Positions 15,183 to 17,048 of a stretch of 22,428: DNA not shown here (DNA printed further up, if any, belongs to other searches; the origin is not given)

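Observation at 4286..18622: Candidate undescribed phosphometabolite uptake and processing system next to inositol catabolism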

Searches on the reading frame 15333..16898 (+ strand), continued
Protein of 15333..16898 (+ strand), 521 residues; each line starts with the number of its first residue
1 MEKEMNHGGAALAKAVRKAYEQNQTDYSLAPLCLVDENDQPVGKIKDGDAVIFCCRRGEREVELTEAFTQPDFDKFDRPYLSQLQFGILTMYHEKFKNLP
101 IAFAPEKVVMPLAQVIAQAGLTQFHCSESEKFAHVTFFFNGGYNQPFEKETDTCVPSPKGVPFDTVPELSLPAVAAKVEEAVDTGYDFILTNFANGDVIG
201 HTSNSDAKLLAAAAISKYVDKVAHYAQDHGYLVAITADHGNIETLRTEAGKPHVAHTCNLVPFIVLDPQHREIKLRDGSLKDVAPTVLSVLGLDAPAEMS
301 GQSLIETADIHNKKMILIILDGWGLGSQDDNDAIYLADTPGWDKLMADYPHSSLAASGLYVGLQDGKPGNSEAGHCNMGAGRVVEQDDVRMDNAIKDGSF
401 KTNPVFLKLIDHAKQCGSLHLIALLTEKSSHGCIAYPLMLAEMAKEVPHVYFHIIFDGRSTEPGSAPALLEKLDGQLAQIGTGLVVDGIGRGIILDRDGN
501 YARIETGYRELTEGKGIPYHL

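Call 93: find_encoding_contigs(protein=P0278, flank=10000, max_places=1)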
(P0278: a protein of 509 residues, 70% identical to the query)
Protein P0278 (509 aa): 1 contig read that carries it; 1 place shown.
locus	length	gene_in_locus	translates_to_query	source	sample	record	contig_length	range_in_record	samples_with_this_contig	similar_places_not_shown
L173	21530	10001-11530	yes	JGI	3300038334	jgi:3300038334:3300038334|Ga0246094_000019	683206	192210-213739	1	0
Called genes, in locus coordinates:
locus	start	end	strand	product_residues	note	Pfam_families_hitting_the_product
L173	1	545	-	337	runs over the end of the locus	PF01408:GFO_IDH_MocA, PF02894:GFO_IDH_MocA_C, PF22725:GFO_IDH_MocA_C3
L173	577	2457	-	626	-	PF02776:TPP_enzyme_N, PF00205:TPP_enzyme_M, PF02775:TPP_enzyme_C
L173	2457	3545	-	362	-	PF00923:TAL_FSA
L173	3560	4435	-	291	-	PF04962:KduI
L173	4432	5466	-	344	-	PF00356:LacI, PF00532:Peripla_BP_1, PF13407:Peripla_BP_4, PF13377:Peripla_BP_3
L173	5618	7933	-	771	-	PF03030:H_PPase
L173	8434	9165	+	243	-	PF00702:Hydrolase, PF13419:HAD_2, PF13242:Hydrolase_like (weak)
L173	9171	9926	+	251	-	PF00702:Hydrolase, PF13419:HAD_2, PF13242:Hydrolase_like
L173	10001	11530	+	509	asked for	PF06415:iPGM_N, PF01676:Metalloenzyme, PF06415:iPGM_N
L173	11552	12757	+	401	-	PF01676:Metalloenzyme, PF10143:PhosphMutase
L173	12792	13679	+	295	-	PF01418:HTH_6, PF01380:SIS (weak)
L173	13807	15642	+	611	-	PF00528:BPD_transp_1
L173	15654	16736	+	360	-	PF00005:ABC_tran, PF13304:AAA_21 (faint), PF17912:OB_MalK (weak)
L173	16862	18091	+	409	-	PF01547:SBP_bac_1 (weak), PF13531:SBP_bac_11 (faint)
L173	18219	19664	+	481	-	PF00702:Hydrolase, PF13419:HAD_2, PF13242:Hydrolase_like (faint), PF00702:Hydrolase, PF13419:HAD_2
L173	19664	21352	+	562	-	PF00702:Hydrolase, PF13419:HAD_2, PF13242:Hydrolase_like, PF01261:AP_endonuc_2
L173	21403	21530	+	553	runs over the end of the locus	PF00702:Hydrolase, PF13419:HAD_2, PF13242:Hydrolase_like, PF01261:AP_endonuc_2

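Call 94: find_encoding_contigs(protein=P0363, flank=10000, max_places=1)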
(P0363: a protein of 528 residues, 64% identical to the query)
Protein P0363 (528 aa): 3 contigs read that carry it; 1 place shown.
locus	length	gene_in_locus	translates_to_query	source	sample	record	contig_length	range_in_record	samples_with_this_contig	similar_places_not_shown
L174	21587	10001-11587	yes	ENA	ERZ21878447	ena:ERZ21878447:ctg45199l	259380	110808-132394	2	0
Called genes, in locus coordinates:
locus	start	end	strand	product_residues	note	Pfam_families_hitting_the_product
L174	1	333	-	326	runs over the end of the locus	-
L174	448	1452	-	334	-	-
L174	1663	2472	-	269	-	PF01261:AP_endonuc_2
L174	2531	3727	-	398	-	PF08240:ADH_N, PF16912:Glu_dehyd_C (weak), PF00107:ADH_zinc_N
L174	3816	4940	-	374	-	PF02633:Creatininase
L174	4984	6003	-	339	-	PF01408:GFO_IDH_MocA, PF02894:GFO_IDH_MocA_C, PF22725:GFO_IDH_MocA_C3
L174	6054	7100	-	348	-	PF08240:ADH_N, PF00107:ADH_zinc_N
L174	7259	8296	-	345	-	PF00356:LacI, PF00532:Peripla_BP_1, PF13407:Peripla_BP_4, PF13377:Peripla_BP_3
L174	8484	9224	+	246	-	PF00702:Hydrolase, PF13419:HAD_2, PF13242:Hydrolase_like (weak)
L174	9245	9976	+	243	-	PF00702:Hydrolase, PF13419:HAD_2, PF13242:Hydrolase_like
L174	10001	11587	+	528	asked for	PF01676:Metalloenzyme, PF06415:iPGM_N, PF01676:Metalloenzyme, PF06415:iPGM_N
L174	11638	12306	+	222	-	PF00702:Hydrolase, PF13419:HAD_2, PF13242:Hydrolase_like (weak)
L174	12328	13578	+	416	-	PF01676:Metalloenzyme, PF10143:PhosphMutase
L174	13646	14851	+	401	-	PF00485:PRK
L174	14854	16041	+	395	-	PF00485:PRK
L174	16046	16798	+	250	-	PF00702:Hydrolase, PF13419:HAD_2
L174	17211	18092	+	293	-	PF01418:HTH_6, PF01380:SIS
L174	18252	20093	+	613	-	PF00528:BPD_transp_1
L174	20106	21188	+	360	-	PF02463:SMC_N (faint), PF00005:ABC_tran, PF13304:AAA_21 (faint), PF17850:CysA_C_terminal (weak), PF17912:OB_MalK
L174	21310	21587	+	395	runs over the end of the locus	PF13531:SBP_bac_11 (faint)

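Call 95: search_protein_families(library=ncbifam, proteins=[L174:13646-14851:+, L174:14854-16041:+, L174:12328-13578:+, L174:11638-12306:+, L174:16046-16798:+, L172:1148-2236:-, L173:2457-3545:-], max_evalue=0.00001)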
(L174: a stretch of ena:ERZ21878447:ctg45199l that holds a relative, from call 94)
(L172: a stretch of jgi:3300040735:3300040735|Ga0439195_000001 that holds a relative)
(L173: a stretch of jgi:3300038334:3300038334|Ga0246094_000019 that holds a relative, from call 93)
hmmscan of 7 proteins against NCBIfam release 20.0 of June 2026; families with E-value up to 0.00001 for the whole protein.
L174:13646-14851:+ (401 aa): 4 families
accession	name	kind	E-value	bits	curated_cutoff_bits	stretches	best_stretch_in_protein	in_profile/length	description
NF004018.0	PRK05480.1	equivalog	1.8e-20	73.3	180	1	186-349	3-156/210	uridine kinase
NF005655.0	PRK07429.1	subfamily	2.1e-18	66.6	236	1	187-343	6-150/326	phosphoribulokinase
TIGR00235.1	udk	equivalog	5e-17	62.2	220.3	1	186-343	4-151/207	uridine kinase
NF005807.0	PRK07667.1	equivalog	2.9e-06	26.9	221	1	179-358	7-174/193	kinase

L174:14854-16041:+ (395 aa): 3 families
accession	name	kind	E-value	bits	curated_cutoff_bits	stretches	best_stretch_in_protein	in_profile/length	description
NF004018.0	PRK05480.1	equivalog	3e-16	59.5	180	1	189-342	6-153/210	uridine kinase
NF005655.0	PRK07429.1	subfamily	1.1e-14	54.3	236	1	188-340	7-150/326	phosphoribulokinase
TIGR00235.1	udk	equivalog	2.2e-12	47.1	220.3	1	190-341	7-152/207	uridine kinase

L174:12328-13578:+ (416 aa): 6 families
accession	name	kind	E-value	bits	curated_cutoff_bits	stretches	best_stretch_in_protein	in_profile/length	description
NF003160.0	PRK04135.1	equivalog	4.3e-171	569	468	1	17-416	3-403/403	2,3-bisphosphoglycerate-independent phosphoglycerate mutase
TIGR00306.2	apgM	subfamily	8.6e-107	357.6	320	1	31-405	1-403/403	2,3-bisphosphoglycerate-independent phosphoglycerate mutase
NF003104.0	PRK04024.1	equivalog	3.5e-102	342.2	489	1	30-415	3-411/412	2,3-bisphosphoglycerate-independent phosphoglycerate mutase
NF038358.1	phophono_PhpG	equivalog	3.1e-52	177.7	545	1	31-405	1-416/417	CMP-5'-phosphonoformate--3-phosphoglycerate phosphonoformyl transferase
NF003242.0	PRK04200.1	equivalog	1.3e-51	175.8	426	1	31-405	2-393/395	cofactor-independent phosphoglycerate mutase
TIGR02535.1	hyp_Hser_kinase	hypoth_equivalog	1.2e-49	169.1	446.3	1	31-405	2-396/397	proposed homoserine kinase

L174:11638-12306:+ (222 aa): 22 families
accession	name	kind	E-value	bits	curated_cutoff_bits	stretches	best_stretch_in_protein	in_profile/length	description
TIGR02253.1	CTE7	subfamily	1.8e-18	67.2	169.75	1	1-212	1-220/221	TIGR02253 family HAD-type hydrolase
TIGR02252.1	DREG-2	subfamily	3.9e-13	49.6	155.2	1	57-192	62-202/203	HAD hydrolase, REG-2-like, family IA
TIGR01428.1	HAD_type_II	equivalog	8e-13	48.8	125.4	1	2-195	1-191/197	haloacid dehalogenase type II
TIGR02254.1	YjjG_YfnB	equivalog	2.7e-12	46.6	159.9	1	98-204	102-206/223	YjjG family noncanonical pyrimidine nucleotidase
NF009804.0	PRK13288.1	equivalog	1e-11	44.7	218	1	92-213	81-207/215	pyrophosphatase PpaX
NF009696.0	PRK13222.1-3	equivalog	7.4e-11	42.1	359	1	96-197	90-189/223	N-acetylmuramic acid 6-phosphate phosphatase MupP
NF009695.0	PRK13222.1-2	equivalog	4.3e-10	39.4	225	1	97-199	98-198/226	phosphoglycolate phosphatase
TIGR01449.2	PGP_bact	equivalog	2.8e-09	36.8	180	1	97-199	89-189/213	phosphoglycolate phosphatase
NF009697.0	PRK13222.1-4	equivalog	1.1e-08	34.8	327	1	97-197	98-196/232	phosphoglycolate phosphatase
TIGR02009.1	PGMB-YQAB-SF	subfamily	2.2e-08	34.5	153.35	1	76-194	73-186/186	beta-phosphoglucomutase family hydrolase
TIGR01990.1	bPGM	equivalog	3.1e-08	33.8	189.4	1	72-194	72-186/187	beta-phosphoglucomutase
NF008087.0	PRK10826.1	equivalog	3.2e-08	33.5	191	1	2-201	7-198/222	hexitol phosphatase HxpB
TIGR02247.1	HAD-1A3-hyp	subfamily_domain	3.8e-08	33.3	125.4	1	3-199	3-200/211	epoxide hydrolase N-terminal domain-like phosphatase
NF053830.1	RUBPPhHalo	equivalog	3.8e-08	33.2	330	1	91-203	101-212/234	ribulose-1,5-bisphosphate 5-phosphatase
TIGR01662.1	HAD-SF-IIIA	subfamily_domain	1.4e-07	31.7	44.6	1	98-194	30-138/141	HAD-IIIA family hydrolase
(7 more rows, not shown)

L174:16046-16798:+ (250 aa): 20 families
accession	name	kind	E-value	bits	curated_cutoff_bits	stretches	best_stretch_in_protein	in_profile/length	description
TIGR02253.1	CTE7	subfamily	8.3e-27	94.4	169.75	1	11-242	2-221/221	TIGR02253 family HAD-type hydrolase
TIGR02252.1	DREG-2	subfamily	8e-20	71.5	155.2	1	12-208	1-199/203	HAD hydrolase, REG-2-like, family IA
NF009695.0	PRK13222.1-2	equivalog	2.7e-13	49.9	225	1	115-245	97-222/226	phosphoglycolate phosphatase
TIGR01449.2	PGP_bact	equivalog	2.1e-11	43.8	180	1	116-227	89-198/213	phosphoglycolate phosphatase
NF053830.1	RUBPPhHalo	equivalog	4.6e-11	42.8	330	1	115-243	106-232/234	ribulose-1,5-bisphosphate 5-phosphatase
NF009804.0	PRK13288.1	equivalog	1.9e-10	40.6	218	1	116-243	86-208/215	pyrophosphatase PpaX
TIGR02254.1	YjjG_YfnB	equivalog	5.4e-10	39.1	159.9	1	105-243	92-221/223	YjjG family noncanonical pyrimidine nucleotidase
TIGR01428.1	HAD_type_II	equivalog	2.3e-09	37.6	125.4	1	11-209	1-186/197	haloacid dehalogenase type II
NF009694.0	PRK13222.1-1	equivalog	1.5e-08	34.3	415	1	115-222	114-220/252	phosphoglycolate phosphatase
TIGR01549.1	HAD-SF-IA-v1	subfamily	2.3e-08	34.6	23.3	1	106-207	53-149/149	HAD-IA family hydrolase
TIGR01662.1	HAD-SF-IIIA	subfamily_domain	4.9e-08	33.2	44.6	1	107-210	20-135/141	HAD-IIIA family hydrolase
NF006976.0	PRK09449.1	equivalog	5.8e-08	32.5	183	1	119-244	101-221/225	pyrimidine 5'-nucleotidase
TIGR02009.1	PGMB-YQAB-SF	subfamily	8.6e-08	32.6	153.35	1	115-191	92-165/186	beta-phosphoglucomutase family hydrolase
NF009697.0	PRK13222.1-4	equivalog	1.7e-07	30.8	327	1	116-243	98-220/232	phosphoglycolate phosphatase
TIGR01990.1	bPGM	equivalog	1.8e-07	31.3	189.4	1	117-194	94-168/187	beta-phosphoglucomutase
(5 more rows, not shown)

L172:1148-2236:- (362 aa): 8 families
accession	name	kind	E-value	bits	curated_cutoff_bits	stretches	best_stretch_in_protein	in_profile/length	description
NF041633.1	trifunc_aldol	exception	7.6e-69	232.6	700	1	11-362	238-580/580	KHG/KDPG aldolase/sugar kinase fusion protein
NF041332.1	KDG_KDGal_kin_Halo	equivalog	3.4e-34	118.7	440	1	34-362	22-320/320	bifunctional 2-dehydro-3-deoxygluconokinase/2-dehydro-3-deoxygalactonokinase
TIGR04382.1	myo_inos_iolC_N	equivalog_domain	2.3e-25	89.5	300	1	45-352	34-308/309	5-dehydro-2-deoxygluconokinase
NF040938.1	KDG_KDGal_kin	equivalog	6e-22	78.1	400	1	42-236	27-208/305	bifunctional 2-dehydro-3-deoxygluconokinase/2-dehydro-3-deoxygalactonokinase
NF006957.1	PRK09434.1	equivalog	9.4e-10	38.5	450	1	149-333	121-285/302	fructokinase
NF053626.1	RibKinHalex1628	equivalog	1e-06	28.5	330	0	277-353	213-291/293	ATP-dependent ribose-1-phosphate kinase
NF047869.1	myo_kin_aldol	exception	3.4e-06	25.7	600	0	160-335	145-312/586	bifunctional 5-dehydro-2-deoxygluconokinase/5-dehydro-2-deoxyphosphogluconate aldolase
NF052444.1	DhDoxglucKinKdgK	equivalog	3.9e-06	26.5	400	0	150-216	130-193/303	2-dehydro-3-deoxygluconokinase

L173:2457-3545:- (362 aa): 9 families
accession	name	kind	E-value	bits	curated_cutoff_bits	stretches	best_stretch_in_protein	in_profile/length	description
NF002881.0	PRK03343.1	subfamily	3.3e-35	121.8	367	1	29-249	31-251/370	transaldolase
NF007080.0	PRK09533.1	equivalog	2.4e-22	78.7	712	1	34-210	36-212/949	bifunctional transaldolase/phosoglucose isomerase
TIGR00876.1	tal_mycobact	equivalog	2.6e-22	79.7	233.75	1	30-242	21-233/350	transaldolase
NF003026.0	PRK03903.1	equivalog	8.4e-20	71.2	344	1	32-220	24-203/323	transaldolase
TIGR00874.1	talAB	equivalog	5.1e-16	58.9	396.2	1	38-324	28-294/317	transaldolase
NF009001.0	PRK12346.1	subfamily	2.1e-13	50.5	439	1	38-325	29-294/316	transaldolase A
NF008965.0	PRK12309.1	equivalog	5e-13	48.8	550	1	40-296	33-271/392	transaldolase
TIGR00875.1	fsa_talC_mipB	equivalog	7.7e-13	48.3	245.95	1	114-177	58-121/213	fructose-6-phosphate aldolase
NF009296.0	PRK12653.1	subfamily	4.8e-06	26.5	306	0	95-177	44-127/220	fructose-6-phosphate aldolase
